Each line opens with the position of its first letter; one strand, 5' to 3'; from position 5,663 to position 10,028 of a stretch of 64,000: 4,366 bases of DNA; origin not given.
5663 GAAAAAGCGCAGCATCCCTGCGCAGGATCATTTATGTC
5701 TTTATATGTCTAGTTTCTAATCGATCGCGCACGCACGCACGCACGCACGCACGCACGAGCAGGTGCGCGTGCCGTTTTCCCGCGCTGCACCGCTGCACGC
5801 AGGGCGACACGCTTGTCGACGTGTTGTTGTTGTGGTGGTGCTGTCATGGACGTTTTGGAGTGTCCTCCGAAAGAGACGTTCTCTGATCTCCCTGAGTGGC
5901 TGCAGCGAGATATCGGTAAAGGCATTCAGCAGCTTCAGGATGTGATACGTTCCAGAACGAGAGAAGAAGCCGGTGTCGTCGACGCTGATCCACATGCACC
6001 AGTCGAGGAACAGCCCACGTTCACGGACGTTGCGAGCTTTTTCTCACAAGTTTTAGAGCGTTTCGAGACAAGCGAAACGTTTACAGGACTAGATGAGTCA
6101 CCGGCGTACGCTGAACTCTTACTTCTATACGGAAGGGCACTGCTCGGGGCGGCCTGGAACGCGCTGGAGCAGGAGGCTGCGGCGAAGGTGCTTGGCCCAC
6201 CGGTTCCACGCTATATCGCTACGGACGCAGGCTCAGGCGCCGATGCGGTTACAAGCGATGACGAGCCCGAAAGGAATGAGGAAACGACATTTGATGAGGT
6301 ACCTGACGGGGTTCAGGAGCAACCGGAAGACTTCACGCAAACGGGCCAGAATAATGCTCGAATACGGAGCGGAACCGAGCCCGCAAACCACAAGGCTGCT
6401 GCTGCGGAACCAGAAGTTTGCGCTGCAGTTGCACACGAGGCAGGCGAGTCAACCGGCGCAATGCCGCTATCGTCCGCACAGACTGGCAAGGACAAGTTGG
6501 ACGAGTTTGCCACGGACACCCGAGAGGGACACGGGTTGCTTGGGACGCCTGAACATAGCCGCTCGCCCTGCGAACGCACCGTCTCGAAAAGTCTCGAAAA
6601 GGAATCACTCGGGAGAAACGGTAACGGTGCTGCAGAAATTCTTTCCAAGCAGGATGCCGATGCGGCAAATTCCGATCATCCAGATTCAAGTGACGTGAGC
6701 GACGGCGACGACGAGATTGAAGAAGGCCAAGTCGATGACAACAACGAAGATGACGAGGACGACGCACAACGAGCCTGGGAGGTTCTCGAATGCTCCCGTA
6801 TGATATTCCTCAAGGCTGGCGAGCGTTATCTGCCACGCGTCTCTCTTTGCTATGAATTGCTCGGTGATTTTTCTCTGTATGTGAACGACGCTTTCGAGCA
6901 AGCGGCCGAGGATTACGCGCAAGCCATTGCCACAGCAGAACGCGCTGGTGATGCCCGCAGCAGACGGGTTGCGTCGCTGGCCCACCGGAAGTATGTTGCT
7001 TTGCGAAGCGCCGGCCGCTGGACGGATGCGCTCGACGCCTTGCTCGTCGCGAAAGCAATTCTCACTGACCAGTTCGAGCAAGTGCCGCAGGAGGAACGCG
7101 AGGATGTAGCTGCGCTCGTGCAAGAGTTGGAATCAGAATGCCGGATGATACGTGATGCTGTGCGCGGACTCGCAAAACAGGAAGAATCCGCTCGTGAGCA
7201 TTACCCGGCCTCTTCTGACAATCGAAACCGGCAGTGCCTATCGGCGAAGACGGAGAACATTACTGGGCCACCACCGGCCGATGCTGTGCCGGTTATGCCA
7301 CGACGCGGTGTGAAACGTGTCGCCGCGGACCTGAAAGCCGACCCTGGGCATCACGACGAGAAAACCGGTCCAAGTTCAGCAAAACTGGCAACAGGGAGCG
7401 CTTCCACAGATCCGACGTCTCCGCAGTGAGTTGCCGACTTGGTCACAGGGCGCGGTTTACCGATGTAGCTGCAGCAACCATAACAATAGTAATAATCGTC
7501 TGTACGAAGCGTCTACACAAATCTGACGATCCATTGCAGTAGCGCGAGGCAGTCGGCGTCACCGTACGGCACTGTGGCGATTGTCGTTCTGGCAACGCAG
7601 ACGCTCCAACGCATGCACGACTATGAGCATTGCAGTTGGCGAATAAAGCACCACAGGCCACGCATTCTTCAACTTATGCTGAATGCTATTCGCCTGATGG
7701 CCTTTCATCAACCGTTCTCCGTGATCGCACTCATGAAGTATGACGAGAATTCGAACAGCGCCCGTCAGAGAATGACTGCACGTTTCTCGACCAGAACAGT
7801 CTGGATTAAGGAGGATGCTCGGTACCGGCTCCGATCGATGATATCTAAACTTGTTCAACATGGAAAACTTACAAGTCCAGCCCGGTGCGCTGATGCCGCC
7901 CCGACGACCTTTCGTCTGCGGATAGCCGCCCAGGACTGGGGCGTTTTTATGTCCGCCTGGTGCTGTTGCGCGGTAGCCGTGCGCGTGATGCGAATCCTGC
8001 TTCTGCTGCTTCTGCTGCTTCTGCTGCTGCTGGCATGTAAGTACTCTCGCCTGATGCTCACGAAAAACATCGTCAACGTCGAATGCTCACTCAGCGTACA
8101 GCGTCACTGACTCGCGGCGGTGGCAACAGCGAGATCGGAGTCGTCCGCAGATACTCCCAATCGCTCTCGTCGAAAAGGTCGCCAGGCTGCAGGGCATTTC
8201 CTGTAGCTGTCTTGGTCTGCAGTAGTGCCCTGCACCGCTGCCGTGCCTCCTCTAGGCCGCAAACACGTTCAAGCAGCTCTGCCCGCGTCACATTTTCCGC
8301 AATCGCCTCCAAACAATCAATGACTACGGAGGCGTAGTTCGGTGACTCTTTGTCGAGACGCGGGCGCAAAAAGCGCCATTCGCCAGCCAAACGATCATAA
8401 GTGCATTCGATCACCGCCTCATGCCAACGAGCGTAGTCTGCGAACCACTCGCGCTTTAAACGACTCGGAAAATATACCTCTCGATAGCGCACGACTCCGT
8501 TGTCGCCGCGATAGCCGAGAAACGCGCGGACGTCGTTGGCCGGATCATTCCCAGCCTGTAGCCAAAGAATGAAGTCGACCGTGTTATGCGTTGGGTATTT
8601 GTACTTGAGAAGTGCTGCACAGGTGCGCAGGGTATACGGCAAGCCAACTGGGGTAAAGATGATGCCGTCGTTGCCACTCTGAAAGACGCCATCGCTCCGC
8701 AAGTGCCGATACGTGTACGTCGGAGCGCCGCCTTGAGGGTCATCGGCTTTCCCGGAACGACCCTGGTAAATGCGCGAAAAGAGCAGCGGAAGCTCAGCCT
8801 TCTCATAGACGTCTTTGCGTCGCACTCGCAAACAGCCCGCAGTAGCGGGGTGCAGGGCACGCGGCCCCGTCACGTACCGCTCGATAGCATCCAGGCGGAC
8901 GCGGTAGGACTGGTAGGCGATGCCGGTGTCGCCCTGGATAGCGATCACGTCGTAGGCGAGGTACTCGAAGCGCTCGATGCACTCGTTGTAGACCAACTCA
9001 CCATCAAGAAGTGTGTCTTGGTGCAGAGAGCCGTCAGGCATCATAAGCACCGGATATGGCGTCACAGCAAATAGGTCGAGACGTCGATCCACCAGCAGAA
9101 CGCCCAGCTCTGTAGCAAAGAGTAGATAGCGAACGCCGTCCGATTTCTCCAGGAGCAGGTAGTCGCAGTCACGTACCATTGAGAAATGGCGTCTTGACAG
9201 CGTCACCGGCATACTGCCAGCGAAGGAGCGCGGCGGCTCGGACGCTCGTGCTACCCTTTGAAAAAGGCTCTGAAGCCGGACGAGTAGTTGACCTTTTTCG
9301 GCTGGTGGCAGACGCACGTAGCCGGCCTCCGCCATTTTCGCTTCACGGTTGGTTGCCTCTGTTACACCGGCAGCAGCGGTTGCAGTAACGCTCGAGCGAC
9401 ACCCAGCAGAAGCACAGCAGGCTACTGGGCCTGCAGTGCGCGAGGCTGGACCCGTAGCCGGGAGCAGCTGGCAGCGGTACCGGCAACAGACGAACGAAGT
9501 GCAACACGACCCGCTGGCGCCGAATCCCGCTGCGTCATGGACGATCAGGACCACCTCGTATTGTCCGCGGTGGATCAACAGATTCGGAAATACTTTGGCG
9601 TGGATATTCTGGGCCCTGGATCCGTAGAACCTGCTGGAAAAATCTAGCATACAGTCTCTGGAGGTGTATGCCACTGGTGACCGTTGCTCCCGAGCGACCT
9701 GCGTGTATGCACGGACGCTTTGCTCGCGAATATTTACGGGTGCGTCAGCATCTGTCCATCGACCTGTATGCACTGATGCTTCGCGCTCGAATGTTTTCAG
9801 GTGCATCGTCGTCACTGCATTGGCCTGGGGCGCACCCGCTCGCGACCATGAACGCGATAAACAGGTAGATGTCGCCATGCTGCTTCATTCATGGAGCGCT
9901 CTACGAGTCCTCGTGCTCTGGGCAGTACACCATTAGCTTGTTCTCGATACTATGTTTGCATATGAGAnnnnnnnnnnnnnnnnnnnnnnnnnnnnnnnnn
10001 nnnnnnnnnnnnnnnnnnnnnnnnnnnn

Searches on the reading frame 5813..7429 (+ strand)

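Call 14: search_protein_families(library=pfam, proteins=[window:5813-7429:+], max_evalue=0.01)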
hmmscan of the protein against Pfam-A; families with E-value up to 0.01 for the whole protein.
window:5813-7429:+ (538 aa): 1 family
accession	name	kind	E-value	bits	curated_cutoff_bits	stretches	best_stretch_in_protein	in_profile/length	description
PF10516.15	SHNi-TPR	-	0.01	15.8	21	0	346-372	3-28/38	SHNi-TPR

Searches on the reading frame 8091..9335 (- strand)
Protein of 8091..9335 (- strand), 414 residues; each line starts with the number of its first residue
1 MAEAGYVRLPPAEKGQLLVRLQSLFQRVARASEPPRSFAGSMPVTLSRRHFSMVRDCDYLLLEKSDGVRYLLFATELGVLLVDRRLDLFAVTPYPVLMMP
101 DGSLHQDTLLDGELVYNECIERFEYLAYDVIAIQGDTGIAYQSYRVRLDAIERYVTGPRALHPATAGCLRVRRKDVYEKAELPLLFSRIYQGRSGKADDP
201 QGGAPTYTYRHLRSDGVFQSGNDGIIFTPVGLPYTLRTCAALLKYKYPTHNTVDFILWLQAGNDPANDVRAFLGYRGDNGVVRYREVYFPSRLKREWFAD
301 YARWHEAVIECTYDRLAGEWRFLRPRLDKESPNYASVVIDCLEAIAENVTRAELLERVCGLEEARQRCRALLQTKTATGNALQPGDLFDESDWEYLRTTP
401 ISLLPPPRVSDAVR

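Call 15: list_cluster_members(proteins=[P0001, window:8091-9878:-, window:8091-9335:-])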
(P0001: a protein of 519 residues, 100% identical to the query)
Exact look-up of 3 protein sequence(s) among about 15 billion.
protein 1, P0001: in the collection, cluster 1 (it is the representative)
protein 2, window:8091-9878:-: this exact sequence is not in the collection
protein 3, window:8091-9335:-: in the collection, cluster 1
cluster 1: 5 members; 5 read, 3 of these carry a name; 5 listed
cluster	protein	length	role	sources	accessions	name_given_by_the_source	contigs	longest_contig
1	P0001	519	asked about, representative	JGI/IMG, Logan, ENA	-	mRNA guanylyltransferase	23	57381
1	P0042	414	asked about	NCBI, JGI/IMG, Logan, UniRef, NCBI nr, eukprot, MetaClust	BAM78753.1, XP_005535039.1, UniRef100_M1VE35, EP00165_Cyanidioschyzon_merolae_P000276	probable mRNA guanylyltransferase [Cyanidioschyzon merolae strain 10D] | hypothetical protein | mRNA guanylyltransferase n=1 Tax=Cyanidioschyzon merolae (strain NIES-3377 / 10D) ...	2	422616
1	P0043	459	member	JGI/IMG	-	hypothetical protein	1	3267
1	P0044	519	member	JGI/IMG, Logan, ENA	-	-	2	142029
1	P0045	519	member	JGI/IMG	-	-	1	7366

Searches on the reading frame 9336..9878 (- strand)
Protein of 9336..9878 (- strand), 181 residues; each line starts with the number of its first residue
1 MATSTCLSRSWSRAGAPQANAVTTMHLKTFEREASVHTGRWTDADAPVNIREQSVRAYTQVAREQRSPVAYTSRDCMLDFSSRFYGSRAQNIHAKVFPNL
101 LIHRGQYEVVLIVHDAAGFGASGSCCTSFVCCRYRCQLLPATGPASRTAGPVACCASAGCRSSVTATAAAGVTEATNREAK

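Call 3: search_protein_families(library=pfam, proteins=[window:9336-9878:-], max_evalue=10)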
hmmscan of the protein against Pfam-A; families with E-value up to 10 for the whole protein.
window:9336-9878:- (181 aa): 0 families

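Call 16: search_solved_structures(query=window:9336-9878:-, max_evalue=10, show_alignments=3)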
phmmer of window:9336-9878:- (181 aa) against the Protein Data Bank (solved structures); distinct sequences matched with E-value up to 10: 1.
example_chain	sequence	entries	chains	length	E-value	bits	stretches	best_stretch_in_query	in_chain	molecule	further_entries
8feh_D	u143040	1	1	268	0.19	14.6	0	149-174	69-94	Minor capsid protein A1 fusion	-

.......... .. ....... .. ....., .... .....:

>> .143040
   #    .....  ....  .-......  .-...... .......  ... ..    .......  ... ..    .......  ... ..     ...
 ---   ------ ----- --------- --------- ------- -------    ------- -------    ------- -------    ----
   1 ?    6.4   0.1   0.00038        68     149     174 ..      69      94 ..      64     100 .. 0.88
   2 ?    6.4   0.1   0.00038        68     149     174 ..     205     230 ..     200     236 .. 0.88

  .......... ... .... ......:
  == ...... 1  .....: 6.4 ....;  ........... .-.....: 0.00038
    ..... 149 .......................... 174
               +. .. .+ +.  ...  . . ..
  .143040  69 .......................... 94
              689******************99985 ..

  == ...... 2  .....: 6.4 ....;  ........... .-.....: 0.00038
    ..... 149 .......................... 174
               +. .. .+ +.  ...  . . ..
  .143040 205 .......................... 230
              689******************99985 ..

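Call 50: search_protein_representatives(protein=window:9336-9878:-)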
Query: 181 residues. Proteins with E-value up to 0.001 (for the whole library): 3; up to 1e-10: 1; up to 1e-30: 0. The best 3 are listed.
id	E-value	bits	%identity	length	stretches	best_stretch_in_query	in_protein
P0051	1.3e-14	70.6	88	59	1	25-67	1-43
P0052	3.2e-05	40.0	30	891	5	95-164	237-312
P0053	3.5e-04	36.6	29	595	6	66-106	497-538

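Call 52: find_encoding_contigs(protein=P0051, flank=4000, max_places=4)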
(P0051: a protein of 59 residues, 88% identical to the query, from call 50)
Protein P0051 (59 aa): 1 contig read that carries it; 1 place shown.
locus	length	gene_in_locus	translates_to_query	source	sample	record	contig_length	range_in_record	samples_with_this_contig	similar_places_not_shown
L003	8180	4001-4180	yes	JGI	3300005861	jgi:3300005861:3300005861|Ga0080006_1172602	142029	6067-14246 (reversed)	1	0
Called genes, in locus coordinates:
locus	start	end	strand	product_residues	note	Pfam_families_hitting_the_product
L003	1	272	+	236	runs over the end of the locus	-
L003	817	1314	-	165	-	-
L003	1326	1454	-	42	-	-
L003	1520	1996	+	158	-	-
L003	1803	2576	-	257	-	PF01302:CAP_GLY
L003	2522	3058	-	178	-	-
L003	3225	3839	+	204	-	-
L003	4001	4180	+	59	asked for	-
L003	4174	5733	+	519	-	PF01331:mRNA_cap_enzyme, PF03919:mRNA_cap_C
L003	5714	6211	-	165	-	-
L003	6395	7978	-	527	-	-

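Call 61: search_protein_families(library=pfam, proteins=[P0052, P0053, P0051], max_evalue=0.01)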
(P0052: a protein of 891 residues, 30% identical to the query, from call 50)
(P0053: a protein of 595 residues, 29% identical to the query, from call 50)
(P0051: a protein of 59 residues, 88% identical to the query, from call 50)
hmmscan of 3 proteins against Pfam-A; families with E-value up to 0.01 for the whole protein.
P0052 (891 aa): 10 families
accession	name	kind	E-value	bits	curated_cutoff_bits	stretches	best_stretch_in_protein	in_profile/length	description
PF03196.18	DUF261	-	3e-07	31.1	26.1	0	365-410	81-118/137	Protein of unknown function, DUF261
PF25425.1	YfjL_N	-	9.4e-06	26.3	27.8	0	356-397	41-82/97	YfjL-like, N-terminal domain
PF19703.4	DUF6201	-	6e-05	23.4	27.4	0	321-398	40-115/125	Family of unknown function (DUF6201)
PF05868.16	Rotavirus_VP7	-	7.3e-05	22.7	24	0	370-402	58-88/249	Rotavirus major outer capsid protein VP7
PF13046.11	DUF3906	-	0.00038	20.9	25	0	253-275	7-29/64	Protein of unknown function (DUF3906)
PF23960.2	DUF7289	-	0.00046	20.2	27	0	325-381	53-110/238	Family of unknown function (DUF7289)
PF14383.11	VARLMGL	-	0.00051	20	21.2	0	286-301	3-18/32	DUF761-associated sequence motif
PF03670.18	UPF0184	-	0.00066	20.5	21.5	0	372-407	44-79/83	Uncharacterised protein family (UPF0184)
PF02551.21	Acyl_CoA_thio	-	0.0021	18.3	21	0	361-398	41-77/132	Acyl-CoA thioesterase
PF15493.13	YrpD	-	0.0067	16.9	26.4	0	400-445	14-59/214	Domain of unknown function, YrpD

P0053 (595 aa): 0 families

P0051 (59 aa): 0 families
